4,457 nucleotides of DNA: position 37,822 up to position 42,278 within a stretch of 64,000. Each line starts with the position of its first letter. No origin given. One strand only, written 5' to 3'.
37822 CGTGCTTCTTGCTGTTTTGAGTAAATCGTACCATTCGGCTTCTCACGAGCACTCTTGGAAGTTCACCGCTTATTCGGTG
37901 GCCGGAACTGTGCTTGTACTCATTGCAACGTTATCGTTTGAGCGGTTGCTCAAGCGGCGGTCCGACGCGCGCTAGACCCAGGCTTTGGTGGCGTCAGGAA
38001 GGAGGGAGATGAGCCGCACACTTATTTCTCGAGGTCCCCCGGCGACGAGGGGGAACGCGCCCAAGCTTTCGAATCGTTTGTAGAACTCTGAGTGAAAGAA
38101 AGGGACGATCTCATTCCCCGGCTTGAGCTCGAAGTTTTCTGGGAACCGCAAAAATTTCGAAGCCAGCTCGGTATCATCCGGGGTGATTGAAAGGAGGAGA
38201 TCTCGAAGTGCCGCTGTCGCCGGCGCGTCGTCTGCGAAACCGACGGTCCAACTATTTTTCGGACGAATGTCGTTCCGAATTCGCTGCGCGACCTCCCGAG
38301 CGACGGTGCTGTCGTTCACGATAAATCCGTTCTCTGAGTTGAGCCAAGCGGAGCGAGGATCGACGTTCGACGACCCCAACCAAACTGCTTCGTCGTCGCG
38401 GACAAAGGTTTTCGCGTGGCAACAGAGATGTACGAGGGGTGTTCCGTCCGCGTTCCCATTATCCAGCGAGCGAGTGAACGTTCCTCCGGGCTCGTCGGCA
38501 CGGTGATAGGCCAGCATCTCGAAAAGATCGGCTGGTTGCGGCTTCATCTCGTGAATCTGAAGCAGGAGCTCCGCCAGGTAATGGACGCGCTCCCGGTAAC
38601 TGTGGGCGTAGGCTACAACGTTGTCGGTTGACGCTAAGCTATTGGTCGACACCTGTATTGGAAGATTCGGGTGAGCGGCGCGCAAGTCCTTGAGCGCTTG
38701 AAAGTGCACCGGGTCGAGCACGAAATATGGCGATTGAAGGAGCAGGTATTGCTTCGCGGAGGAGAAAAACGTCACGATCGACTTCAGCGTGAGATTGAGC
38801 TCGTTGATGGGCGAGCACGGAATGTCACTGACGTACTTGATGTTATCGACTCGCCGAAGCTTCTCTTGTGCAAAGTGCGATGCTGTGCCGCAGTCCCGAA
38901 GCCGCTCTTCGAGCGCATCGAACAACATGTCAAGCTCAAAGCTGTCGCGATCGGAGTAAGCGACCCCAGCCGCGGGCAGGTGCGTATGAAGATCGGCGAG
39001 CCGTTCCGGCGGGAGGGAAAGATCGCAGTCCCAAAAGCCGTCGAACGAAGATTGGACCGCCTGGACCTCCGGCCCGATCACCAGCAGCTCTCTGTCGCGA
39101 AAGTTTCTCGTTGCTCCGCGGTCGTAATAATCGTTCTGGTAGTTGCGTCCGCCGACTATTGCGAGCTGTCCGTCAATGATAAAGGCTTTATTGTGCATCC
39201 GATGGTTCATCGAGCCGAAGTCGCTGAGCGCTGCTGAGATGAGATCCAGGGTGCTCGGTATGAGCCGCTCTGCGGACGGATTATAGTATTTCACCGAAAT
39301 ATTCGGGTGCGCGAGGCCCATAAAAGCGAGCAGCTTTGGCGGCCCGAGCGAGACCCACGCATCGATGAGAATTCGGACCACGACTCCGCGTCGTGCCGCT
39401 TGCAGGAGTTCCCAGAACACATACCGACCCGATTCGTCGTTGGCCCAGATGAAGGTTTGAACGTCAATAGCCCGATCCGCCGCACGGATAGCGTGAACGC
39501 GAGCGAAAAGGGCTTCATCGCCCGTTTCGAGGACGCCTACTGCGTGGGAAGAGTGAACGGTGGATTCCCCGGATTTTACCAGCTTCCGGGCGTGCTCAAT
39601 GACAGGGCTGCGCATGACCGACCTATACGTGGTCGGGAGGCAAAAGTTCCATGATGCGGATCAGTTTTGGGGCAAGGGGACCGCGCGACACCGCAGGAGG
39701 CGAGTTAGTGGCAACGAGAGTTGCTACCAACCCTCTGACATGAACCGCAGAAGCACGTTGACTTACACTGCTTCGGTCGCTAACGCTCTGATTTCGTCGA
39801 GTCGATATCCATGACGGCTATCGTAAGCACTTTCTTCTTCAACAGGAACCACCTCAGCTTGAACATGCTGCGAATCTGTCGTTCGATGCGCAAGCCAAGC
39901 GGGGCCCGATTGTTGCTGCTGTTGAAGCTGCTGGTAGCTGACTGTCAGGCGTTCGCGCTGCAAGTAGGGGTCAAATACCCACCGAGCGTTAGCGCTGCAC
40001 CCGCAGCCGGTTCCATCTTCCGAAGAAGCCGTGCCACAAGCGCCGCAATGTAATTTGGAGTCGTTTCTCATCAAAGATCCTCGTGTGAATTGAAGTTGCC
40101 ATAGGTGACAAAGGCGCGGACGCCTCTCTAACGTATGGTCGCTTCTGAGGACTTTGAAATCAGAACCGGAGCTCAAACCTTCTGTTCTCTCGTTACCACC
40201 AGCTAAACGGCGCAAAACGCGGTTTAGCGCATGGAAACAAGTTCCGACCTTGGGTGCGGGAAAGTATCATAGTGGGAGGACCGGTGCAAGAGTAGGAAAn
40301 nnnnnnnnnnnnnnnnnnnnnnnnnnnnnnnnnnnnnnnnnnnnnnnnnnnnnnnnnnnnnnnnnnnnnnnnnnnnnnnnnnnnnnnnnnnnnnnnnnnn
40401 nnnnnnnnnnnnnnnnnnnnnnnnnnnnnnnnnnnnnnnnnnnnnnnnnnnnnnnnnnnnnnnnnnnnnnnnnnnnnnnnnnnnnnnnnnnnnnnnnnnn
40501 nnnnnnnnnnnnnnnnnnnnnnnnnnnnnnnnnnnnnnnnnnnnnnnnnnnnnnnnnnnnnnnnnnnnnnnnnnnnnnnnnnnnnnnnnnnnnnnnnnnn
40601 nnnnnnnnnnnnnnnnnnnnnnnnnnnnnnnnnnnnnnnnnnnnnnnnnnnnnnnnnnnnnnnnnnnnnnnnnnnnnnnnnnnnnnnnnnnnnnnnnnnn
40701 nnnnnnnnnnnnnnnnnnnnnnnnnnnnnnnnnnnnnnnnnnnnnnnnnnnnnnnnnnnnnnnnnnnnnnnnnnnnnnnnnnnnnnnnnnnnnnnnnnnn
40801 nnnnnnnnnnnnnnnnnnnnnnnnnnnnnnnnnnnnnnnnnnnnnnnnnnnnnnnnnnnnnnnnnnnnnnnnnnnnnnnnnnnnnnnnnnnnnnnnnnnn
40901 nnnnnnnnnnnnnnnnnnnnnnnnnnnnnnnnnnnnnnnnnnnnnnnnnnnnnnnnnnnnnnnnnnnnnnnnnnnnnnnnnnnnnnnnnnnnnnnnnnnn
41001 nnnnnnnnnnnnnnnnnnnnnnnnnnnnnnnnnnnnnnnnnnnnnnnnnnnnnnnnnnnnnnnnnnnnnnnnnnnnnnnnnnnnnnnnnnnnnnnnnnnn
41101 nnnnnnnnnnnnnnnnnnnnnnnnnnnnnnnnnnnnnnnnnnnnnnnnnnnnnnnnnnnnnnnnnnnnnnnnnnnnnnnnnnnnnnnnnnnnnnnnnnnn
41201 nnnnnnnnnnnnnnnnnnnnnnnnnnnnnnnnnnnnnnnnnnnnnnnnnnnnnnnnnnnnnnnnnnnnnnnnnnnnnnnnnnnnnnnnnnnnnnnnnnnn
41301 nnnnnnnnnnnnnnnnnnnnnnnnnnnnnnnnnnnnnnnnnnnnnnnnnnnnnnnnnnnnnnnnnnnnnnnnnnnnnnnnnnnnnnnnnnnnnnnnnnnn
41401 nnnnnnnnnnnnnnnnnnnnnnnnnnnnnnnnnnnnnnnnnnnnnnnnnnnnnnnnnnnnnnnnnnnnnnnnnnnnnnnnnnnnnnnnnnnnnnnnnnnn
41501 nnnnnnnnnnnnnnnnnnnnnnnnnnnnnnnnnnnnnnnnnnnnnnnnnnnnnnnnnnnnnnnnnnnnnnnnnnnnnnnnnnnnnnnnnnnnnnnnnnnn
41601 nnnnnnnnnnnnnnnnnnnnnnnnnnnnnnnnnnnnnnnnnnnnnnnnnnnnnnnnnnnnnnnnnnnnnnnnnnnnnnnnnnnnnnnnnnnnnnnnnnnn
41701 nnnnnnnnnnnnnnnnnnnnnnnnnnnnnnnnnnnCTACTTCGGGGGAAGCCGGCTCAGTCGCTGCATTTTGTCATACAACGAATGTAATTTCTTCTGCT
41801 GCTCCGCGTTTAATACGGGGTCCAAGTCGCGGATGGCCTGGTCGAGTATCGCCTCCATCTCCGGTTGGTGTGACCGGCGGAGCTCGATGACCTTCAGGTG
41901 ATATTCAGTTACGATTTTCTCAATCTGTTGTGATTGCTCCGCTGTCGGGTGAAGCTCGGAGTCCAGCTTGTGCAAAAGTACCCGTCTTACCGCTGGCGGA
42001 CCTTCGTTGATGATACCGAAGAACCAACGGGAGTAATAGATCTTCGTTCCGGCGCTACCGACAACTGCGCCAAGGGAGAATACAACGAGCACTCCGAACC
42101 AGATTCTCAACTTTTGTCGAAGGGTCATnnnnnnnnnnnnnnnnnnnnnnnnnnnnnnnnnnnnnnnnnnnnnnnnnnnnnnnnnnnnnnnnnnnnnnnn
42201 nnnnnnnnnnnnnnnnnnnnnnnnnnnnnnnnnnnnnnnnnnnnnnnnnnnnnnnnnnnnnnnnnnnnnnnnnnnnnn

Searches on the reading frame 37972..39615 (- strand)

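Call 77: search_protein_families(library=pfam, proteins=[window:37972-39615:-], max_evalue=0.0001)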
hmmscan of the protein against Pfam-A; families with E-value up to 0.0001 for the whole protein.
window:37972-39615:- (547 aa): 2 families
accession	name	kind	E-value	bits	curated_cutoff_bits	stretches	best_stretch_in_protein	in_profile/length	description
PF13091.12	PLDc_2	-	2.4e-27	95.8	27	2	281-449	2-131/132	PLD-like domain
PF00614.28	PLDc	-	4.8e-06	26.8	21.9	0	139-162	4-27/28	Phospholipase D Active site motif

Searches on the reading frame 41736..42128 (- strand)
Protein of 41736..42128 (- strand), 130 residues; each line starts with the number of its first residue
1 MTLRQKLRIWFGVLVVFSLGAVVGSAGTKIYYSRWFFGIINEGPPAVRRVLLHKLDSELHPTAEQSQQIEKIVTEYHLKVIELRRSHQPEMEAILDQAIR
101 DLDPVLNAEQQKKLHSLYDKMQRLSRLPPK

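Call 62: search_protein_families(library=pfam, proteins=[window:41736-42128:-], max_evalue=0.01)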
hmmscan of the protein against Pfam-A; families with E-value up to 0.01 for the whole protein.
window:41736-42128:- (130 aa): 2 families
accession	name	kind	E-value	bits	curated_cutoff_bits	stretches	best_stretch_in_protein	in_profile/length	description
PF07813.17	LTXXQ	-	0.00021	22.4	24.3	1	53-93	7-46/100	LTXXQ motif family protein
PF06207.16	DUF1002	-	0.0047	17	26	1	65-124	147-206/220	Protein of unknown function (DUF1002)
